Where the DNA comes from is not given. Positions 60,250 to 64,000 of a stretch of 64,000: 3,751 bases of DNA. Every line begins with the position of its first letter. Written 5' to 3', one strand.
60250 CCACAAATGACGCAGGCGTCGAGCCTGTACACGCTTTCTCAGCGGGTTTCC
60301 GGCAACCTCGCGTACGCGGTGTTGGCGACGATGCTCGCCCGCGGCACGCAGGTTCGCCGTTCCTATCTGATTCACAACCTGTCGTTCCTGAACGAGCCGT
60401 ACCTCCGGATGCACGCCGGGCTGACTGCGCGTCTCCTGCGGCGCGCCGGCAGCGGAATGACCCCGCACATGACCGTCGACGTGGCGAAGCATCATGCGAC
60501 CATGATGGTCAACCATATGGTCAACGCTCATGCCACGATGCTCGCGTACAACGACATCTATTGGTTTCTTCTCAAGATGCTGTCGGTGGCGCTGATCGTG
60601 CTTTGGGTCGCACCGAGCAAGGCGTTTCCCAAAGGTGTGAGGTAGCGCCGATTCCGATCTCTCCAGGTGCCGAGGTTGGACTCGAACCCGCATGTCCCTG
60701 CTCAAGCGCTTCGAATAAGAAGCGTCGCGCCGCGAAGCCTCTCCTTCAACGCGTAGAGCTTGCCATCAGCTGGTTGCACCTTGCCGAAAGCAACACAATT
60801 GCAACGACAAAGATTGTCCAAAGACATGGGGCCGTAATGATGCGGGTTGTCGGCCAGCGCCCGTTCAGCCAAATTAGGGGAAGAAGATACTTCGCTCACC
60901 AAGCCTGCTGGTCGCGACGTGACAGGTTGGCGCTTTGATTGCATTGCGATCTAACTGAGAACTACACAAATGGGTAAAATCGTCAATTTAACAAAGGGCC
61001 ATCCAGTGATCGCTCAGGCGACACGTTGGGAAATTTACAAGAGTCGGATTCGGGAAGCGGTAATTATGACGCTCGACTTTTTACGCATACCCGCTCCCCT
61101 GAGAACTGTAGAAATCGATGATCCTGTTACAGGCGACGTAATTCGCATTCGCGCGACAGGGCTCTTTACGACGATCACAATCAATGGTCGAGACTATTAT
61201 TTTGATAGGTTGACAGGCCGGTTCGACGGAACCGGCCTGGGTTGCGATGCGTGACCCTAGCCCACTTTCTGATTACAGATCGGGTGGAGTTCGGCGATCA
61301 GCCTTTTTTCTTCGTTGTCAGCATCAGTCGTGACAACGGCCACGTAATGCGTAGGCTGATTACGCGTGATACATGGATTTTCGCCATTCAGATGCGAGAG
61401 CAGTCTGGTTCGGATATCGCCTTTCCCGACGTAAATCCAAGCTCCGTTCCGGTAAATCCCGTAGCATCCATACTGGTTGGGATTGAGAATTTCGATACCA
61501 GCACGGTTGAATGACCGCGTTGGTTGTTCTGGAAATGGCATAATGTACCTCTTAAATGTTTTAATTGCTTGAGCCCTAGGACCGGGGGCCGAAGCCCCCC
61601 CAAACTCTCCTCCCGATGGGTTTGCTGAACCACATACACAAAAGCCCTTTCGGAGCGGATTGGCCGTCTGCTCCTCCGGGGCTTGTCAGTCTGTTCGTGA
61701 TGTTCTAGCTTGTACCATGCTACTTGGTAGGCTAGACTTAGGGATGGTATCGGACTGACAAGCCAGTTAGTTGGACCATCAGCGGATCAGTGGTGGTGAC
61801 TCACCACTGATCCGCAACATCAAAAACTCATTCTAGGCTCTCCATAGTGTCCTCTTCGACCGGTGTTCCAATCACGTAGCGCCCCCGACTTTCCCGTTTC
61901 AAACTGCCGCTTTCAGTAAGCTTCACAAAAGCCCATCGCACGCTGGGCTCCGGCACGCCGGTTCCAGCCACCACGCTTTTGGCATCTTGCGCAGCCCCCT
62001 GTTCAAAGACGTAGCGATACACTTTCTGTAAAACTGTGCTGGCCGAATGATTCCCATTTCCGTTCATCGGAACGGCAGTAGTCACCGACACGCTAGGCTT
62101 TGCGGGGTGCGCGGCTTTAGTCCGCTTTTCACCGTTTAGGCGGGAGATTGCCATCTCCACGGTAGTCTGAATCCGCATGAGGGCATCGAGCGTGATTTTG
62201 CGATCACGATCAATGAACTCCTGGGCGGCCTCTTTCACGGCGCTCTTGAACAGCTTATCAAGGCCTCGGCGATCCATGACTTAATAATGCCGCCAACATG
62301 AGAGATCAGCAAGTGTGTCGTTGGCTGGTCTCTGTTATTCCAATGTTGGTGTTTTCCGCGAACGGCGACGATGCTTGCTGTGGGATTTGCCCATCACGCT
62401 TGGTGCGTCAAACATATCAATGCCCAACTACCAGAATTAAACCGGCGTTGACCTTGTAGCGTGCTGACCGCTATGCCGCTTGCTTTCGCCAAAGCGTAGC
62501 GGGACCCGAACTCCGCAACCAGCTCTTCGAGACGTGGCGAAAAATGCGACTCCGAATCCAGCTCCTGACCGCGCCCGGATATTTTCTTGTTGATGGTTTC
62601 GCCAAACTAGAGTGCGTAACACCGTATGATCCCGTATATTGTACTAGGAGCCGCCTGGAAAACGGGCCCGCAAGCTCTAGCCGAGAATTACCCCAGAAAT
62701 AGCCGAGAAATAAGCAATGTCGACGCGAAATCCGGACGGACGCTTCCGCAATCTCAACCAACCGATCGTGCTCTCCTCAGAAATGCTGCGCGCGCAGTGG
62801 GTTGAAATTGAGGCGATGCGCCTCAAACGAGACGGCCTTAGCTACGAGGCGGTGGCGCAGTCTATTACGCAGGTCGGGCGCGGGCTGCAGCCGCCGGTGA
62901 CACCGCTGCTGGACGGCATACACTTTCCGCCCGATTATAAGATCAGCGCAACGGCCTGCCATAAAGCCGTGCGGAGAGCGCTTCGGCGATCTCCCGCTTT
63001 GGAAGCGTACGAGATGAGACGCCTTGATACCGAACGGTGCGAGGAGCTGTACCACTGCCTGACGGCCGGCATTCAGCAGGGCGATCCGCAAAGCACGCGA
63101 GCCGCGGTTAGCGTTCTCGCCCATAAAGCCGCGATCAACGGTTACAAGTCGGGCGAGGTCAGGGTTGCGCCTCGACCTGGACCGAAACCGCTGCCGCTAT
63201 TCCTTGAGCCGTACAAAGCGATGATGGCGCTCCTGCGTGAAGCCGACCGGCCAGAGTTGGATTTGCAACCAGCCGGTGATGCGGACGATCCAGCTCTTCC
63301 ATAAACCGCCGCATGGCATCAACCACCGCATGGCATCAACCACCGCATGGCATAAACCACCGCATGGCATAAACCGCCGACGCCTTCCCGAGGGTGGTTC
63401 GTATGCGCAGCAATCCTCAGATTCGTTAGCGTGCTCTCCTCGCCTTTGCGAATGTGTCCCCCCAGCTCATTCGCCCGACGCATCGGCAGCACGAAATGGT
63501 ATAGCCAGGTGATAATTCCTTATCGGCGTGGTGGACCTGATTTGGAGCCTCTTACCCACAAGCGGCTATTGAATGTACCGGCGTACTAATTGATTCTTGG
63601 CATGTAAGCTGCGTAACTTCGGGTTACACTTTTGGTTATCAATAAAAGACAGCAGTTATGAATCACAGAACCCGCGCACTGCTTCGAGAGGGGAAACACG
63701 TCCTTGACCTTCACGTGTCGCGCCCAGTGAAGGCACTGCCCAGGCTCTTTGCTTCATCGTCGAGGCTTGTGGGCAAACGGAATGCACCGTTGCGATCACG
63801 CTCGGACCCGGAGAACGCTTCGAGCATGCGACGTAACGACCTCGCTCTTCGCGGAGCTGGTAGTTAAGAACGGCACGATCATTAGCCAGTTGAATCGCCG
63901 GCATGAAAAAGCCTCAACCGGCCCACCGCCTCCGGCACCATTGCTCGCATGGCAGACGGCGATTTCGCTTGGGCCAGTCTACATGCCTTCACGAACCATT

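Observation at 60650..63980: Right-end lower-GC region with mobile-element hallmarks: GIY-YIG nuclease, wHTH protein, divergent promoter, long inverted repeats and iterons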

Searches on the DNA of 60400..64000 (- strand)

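Call 8: search_rna_families(source=window, start=60400, end=64000, threshold=evalue, max_evalue=5, show_alignments=3)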
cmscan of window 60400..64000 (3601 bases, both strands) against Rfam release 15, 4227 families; matches with E-value up to 5: 2.
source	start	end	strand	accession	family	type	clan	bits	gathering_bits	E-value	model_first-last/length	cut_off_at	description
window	63045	63115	-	RF01552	TB9Cs1H2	Gene; snRNA; snoRNA; HACA-box;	-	20.4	35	2.2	1-86/86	no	Trypanosomatid snoRNA TB9Cs1H2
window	60560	60742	+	RF03037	PAGEV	Gene; sRNA;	-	15.9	61.1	0.7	1-185/185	no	PAGEV RNA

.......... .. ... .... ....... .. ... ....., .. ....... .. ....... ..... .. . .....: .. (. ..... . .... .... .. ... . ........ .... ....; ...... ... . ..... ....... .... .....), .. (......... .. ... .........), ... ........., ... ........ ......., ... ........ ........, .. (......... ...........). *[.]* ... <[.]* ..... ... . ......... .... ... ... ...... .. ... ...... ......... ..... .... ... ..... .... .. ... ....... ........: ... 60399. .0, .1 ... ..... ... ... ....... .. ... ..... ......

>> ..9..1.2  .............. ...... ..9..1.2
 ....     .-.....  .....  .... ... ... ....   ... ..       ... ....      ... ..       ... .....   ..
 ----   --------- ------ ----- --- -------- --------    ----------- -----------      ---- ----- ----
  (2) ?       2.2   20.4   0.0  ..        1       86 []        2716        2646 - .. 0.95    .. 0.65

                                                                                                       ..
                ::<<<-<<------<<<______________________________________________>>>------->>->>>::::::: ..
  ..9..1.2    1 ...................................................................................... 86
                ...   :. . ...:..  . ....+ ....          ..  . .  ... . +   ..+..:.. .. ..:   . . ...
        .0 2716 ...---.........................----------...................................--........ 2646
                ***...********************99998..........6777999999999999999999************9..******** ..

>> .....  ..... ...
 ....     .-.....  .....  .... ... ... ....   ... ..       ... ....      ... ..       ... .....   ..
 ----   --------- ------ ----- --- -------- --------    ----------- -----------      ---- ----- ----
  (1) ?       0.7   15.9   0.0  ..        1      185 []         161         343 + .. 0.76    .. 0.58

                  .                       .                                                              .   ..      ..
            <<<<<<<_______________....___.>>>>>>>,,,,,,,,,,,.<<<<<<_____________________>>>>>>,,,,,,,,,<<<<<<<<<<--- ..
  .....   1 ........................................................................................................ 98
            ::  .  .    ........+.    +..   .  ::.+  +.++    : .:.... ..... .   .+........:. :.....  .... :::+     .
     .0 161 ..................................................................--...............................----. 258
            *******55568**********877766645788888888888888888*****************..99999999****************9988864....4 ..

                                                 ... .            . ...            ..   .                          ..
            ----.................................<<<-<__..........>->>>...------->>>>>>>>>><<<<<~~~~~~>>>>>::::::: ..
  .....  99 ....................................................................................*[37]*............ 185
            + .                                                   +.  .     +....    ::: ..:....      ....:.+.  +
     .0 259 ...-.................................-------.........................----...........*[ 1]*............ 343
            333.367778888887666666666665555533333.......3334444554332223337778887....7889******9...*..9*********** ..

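Call 77: search_dna_similar(query=window:61600-61830:-, collection=plasmids, mode=distant, max_evalue=0.01)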
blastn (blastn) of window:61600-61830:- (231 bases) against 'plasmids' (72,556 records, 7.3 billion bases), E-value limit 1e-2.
No match.

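Call 78: search_dna_similar(query=window:61600-61830:-, collection=phages, mode=distant, max_evalue=0.01)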
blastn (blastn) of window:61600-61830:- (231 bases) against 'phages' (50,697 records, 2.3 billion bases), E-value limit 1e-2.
No match.

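Call 87: search_rna_families(sources=[L058, L059, L064, L057], threshold=evalue, max_evalue=1)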
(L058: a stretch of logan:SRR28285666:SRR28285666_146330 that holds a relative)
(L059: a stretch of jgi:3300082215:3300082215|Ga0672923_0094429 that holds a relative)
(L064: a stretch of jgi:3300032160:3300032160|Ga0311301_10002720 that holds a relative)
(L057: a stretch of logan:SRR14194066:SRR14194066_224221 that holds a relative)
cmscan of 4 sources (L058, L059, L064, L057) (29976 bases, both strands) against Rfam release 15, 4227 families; matches with E-value up to 1: 0.
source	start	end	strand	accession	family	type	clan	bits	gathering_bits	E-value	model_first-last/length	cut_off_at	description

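Call 88: build_rna_model(alignment_id=A4, structure=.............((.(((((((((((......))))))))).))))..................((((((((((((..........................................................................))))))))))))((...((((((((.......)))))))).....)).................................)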
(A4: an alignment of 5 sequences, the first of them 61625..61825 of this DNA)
Model R1 built from alignment A4 (5 sequences, 231 columns); structure: as given.
model positions 202; base pairs 35; branch points 2; effective number of sequences 1.67; information 0.589 bits per position. Calibrated on 0.2 Mb of random sequence (short: E-values are rough).
structure used (alignment columns):
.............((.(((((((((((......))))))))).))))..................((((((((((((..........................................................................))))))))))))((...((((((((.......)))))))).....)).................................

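Call 89: search_with_rna_model(model_id=R1, sources=[window, L002, L003, L011, L016, L019, L020, L035, L036, L047, L057, L058, L059, L060, L061, L062, L063, L064, L065, L066, L067, L007, L008, L025, L040, L043, L046, L050, L054, L044], max_evalue=1)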
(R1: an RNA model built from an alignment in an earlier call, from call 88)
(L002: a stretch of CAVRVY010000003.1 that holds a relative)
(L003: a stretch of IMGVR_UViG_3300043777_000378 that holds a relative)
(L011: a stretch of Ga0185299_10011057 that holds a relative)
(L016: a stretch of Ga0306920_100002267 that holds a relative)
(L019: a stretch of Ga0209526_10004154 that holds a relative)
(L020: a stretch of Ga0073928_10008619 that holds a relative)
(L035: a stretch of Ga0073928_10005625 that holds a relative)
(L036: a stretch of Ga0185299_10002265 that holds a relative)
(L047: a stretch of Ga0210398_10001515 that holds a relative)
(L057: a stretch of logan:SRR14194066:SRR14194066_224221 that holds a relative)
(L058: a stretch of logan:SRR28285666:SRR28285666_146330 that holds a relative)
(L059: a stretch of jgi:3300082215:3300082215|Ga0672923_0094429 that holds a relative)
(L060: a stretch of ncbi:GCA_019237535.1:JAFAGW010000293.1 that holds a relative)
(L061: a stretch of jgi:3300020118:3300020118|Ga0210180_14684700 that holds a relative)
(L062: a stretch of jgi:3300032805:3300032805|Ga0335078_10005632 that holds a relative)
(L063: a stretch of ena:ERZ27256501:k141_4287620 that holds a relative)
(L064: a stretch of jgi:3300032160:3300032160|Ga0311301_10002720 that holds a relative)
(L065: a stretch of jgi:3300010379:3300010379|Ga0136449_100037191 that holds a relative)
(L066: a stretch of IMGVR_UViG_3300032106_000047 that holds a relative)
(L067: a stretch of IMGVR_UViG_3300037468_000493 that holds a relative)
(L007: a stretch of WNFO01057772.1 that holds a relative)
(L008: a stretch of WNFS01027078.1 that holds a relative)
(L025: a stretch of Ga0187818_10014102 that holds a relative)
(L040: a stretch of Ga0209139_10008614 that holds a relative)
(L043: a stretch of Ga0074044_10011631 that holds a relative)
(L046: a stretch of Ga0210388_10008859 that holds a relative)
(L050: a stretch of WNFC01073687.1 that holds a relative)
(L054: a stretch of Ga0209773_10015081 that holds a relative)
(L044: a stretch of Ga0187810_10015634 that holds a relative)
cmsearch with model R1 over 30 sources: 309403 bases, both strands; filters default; matches with E-value up to 1: 7.
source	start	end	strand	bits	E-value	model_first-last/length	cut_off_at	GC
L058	3119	3318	+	217.5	1.6e-60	1-202/202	no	0.57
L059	2552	2756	+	207.8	9.3e-58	1-202/202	no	0.56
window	61622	61822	-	207.4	1.3e-57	1-202/202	no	0.52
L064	5690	5893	+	181.5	3.4e-50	1-202/202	no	0.62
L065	5690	5893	+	181.5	3.4e-50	1-202/202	no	0.62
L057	3444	3650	+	170.6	4.7e-47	1-202/202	no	0.53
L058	3237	3363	-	11.7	0.19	1-202/202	no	0.54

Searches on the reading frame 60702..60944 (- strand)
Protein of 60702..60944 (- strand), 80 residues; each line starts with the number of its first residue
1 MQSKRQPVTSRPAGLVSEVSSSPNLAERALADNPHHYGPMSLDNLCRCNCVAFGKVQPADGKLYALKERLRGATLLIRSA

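Call 7: search_protein_families(library=pfam, proteins=[window:60702-60944:-], max_evalue=1)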
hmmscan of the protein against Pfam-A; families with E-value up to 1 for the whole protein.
window:60702-60944:- (80 aa): 1 family
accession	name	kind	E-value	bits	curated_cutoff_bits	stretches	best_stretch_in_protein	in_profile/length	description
PF14337.13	Abi_alpha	-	0.11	12.9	29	1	27-66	120-159/196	Abortive infection alpha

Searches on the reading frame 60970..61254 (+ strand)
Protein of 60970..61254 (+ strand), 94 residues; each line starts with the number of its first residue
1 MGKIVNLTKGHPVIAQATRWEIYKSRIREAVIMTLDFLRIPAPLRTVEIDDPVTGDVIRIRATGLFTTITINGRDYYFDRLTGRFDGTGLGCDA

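Call 7: search_protein_families(library=pfam, proteins=[window:60970-61254:+], max_evalue=1)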
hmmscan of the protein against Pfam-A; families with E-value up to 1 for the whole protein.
window:60970-61254:+ (94 aa): 0 families

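Call 32: search_protein_families(library=phrogs, proteins=[window:60970-61254:+], max_evalue=0.1)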
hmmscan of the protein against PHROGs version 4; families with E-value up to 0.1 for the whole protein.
window:60970-61254:+ (94 aa): 0 families

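Call 64: search_protein_families(library=padloc, proteins=[window:60970-61254:+], max_evalue=0.01)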
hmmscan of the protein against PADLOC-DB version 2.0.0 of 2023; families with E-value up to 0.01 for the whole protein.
window:60970-61254:+ (94 aa): 0 families

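Call 65: search_protein_families(library=ncbifam, proteins=[window:60970-61254:+], max_evalue=0.01)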
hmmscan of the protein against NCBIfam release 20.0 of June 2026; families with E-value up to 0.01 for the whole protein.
window:60970-61254:+ (94 aa): 0 families
